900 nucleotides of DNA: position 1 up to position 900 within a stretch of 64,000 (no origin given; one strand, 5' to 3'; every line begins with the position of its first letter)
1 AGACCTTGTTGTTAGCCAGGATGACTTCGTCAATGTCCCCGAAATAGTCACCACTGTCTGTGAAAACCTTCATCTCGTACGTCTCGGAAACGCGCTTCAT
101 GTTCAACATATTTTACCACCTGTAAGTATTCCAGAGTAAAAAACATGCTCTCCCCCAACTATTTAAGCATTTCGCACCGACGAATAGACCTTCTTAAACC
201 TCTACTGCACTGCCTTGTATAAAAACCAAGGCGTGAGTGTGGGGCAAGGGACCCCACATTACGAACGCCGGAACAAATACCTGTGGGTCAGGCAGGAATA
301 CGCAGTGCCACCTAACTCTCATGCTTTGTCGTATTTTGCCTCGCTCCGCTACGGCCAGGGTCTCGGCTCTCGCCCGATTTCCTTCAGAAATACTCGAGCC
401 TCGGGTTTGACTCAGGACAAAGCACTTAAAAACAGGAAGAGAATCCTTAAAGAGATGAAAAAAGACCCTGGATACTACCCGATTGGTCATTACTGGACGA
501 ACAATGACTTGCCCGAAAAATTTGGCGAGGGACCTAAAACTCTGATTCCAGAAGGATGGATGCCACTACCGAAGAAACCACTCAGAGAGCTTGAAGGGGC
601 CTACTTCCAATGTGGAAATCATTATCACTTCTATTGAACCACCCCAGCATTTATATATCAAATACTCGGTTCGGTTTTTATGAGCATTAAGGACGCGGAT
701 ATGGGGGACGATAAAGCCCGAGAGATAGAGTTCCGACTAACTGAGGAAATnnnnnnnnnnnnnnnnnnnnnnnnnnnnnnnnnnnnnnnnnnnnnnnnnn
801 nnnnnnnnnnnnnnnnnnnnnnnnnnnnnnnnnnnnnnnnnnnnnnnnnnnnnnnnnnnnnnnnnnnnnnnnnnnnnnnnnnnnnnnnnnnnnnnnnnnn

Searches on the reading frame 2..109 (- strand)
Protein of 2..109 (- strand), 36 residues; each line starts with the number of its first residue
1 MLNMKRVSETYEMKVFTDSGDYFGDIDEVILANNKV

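Call 10: search_protein_families(library=pfam, proteins=[window:2-109:-], max_evalue=0.1)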
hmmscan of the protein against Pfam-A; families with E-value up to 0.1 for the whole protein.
window:2-109:- (36 aa): 1 family
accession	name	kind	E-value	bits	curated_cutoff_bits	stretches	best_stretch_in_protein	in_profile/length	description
PF05239.21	PRC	-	0.018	15.4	21.2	1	4-31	3-30/78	PRC-barrel domain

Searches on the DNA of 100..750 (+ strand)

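Call 4: search_rna_families(source=window, start=100, end=750, threshold=evalue, max_evalue=10, show_alignments=5)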
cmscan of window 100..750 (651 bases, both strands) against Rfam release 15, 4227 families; matches with E-value up to 10: 2.
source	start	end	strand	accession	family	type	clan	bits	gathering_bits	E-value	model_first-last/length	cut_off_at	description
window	203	240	-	RF00248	mir-148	Gene; miRNA;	-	17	53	1.2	21-57/74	no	mir-148/mir-152 microRNA precursor family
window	451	489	+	RF01119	sR32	Gene; snRNA; snoRNA; CD-box;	-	10.2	40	4.9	1-57/57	no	Small nucleolar RNA sR32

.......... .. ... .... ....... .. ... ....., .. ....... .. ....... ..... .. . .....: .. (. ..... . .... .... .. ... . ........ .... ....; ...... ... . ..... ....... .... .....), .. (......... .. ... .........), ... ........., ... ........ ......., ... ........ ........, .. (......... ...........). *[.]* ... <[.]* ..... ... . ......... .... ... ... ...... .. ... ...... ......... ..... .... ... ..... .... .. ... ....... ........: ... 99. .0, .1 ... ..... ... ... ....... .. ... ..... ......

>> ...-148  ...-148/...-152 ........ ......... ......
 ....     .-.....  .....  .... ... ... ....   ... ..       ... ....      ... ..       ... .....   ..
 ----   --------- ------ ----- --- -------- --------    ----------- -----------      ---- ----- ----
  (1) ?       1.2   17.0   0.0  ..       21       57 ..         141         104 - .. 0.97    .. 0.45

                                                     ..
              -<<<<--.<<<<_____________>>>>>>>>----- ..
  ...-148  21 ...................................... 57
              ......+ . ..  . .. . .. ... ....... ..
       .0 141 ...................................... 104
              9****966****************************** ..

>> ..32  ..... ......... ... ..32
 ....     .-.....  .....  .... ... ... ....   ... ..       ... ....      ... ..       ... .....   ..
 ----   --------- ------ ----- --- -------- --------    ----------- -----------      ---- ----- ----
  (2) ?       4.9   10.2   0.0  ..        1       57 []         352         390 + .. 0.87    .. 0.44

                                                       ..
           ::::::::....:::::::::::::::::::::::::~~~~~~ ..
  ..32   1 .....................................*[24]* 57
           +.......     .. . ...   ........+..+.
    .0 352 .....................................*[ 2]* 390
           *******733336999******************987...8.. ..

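Call 55: search_dna_similar(query=window:170-680:+, collection=plasmids, mode=distant, max_evalue=0.01, max_rows=10)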
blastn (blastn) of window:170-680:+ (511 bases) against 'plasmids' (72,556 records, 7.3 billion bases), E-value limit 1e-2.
No match.

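Call 56: search_dna_similar(query=window:170-680:+, collection=phages, mode=distant, max_evalue=0.01, max_rows=10)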
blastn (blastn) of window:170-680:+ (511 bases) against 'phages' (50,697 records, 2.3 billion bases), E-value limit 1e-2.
No match.

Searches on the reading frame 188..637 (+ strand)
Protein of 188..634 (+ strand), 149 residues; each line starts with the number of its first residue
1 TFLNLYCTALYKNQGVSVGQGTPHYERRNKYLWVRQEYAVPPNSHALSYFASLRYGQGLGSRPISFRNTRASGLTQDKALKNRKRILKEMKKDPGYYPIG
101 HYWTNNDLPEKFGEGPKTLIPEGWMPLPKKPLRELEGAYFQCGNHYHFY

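Call 10: search_protein_families(library=pfam, proteins=[window:215-637:+], max_evalue=0.1)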
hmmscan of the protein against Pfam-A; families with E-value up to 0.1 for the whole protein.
window:215-637:+ (140 aa): 0 families

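Call 11: find_homologous_proteins(query=window:215-637:+, max_evalue=0.01)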
Query window:215-637:+: 4 candidates shared short words with the query, none scored E <= 0.01.

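Call 36: search_protein_representatives(protein=window:215-637:+)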
Query: 140 residues. Proteins with E-value up to 0.001 (for the whole library): 3; up to 1e-10: 1; up to 1e-30: 0. The best 3 are listed.
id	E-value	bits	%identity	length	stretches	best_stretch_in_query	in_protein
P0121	1.2e-23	100.2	39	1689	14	43-96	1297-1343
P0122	9.3e-08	48.6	23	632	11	110-140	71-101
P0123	2.4e-07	47.2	36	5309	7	59-109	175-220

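Call 46: search_protein_families(library=pfam, proteins=[window:188-634:+], max_evalue=1)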
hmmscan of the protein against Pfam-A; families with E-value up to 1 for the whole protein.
seq(149 aa): 0 families

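Call 47: search_protein_families(library=phrogs, proteins=[window:188-634:+], max_evalue=1)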
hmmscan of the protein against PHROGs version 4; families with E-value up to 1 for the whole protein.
seq(149 aa): 0 families

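Call 53: predict_structure(protein=window:215-634:+)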
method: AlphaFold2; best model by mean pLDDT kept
length: 140 residues; sequences in the alignment: 1
mean_pLDDT: 36.7   pTM: 0.26
mean pLDDT of the five models: 36.7, 35.5, 32.5, 32.2, 32.1
residues with pLDDT >= 90: 0; 70-90: 0; 50-70: 2; < 50: 138
segments of 3 or more residues with pLDDT < 50: 1-74, 76-78, 80-140
pLDDT, mean of each block of 10 residues (from residue 1): 26 39 38 34 31 31 36 46 39 37 35 38 42 44
secondary structure, 60 per line:
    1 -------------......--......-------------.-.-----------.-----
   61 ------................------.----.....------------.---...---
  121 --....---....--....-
elements in order: E14-19 E22-27 H67-82 E115-117 H123-126 E130-133 E136-139

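Call 58: search_protein_families(library=ncbifam, proteins=[window:215-634:+], max_evalue=1)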
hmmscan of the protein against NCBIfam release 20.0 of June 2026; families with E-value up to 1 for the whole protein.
window:215-634:+ (140 aa): 0 families

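Call 59: search_solved_structures(query=window:215-634:+, max_evalue=1)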
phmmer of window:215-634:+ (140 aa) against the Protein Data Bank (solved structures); distinct sequences matched with E-value up to 1: 0.

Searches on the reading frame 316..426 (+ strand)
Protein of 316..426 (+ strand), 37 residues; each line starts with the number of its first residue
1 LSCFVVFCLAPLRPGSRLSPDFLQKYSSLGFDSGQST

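Call 46: search_protein_families(library=pfam, proteins=[window:316-426:+], max_evalue=1)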
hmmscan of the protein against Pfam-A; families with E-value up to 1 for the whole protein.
seq(37 aa): 1 family
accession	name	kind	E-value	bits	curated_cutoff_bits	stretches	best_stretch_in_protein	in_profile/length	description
PF21286.3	CFAI_FIMAC_N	-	0.31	11.2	27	1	2-9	4-11/21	Complement factor I, FIMAC N-terminal domain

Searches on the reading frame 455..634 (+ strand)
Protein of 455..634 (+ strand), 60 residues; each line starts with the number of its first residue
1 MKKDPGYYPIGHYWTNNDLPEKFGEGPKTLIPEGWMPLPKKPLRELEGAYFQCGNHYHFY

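Call 41: find_related_loci(query=window:455-634:+, collection=metagenome_contigs, flank=3000)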
Query window:455-634:+ (60 aa) in metagenome_contigs; peptide patterns used: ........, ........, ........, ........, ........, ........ (x = any residue, [..] = any of these).
175 stretches matched a pattern; 1 encode a relative of the query (tblastn E <= 1e-3); 1 distinct loci.
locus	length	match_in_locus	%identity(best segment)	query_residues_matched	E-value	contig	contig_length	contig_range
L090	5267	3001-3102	43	11-42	4e-6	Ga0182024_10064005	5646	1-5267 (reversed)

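Call 46: search_protein_families(library=pfam, proteins=[window:455-634:+], max_evalue=1)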
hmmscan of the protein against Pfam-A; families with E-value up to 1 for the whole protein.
seq(60 aa): 0 families

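Call 47: search_protein_families(library=phrogs, proteins=[window:455-634:+], max_evalue=1)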
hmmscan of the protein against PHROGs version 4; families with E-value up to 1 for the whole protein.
seq(60 aa): 2 families
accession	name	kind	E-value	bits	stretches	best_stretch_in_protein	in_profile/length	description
phrog_60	-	unknown function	0.16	12.5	1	24-43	261-280/461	-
phrog_5913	-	unknown function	0.35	11.9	1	23-57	108-142/173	-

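Call 58: search_protein_families(library=ncbifam, proteins=[window:455-634:+], max_evalue=1)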
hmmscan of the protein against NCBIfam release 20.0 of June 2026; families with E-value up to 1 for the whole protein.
window:455-634:+ (60 aa): 0 families
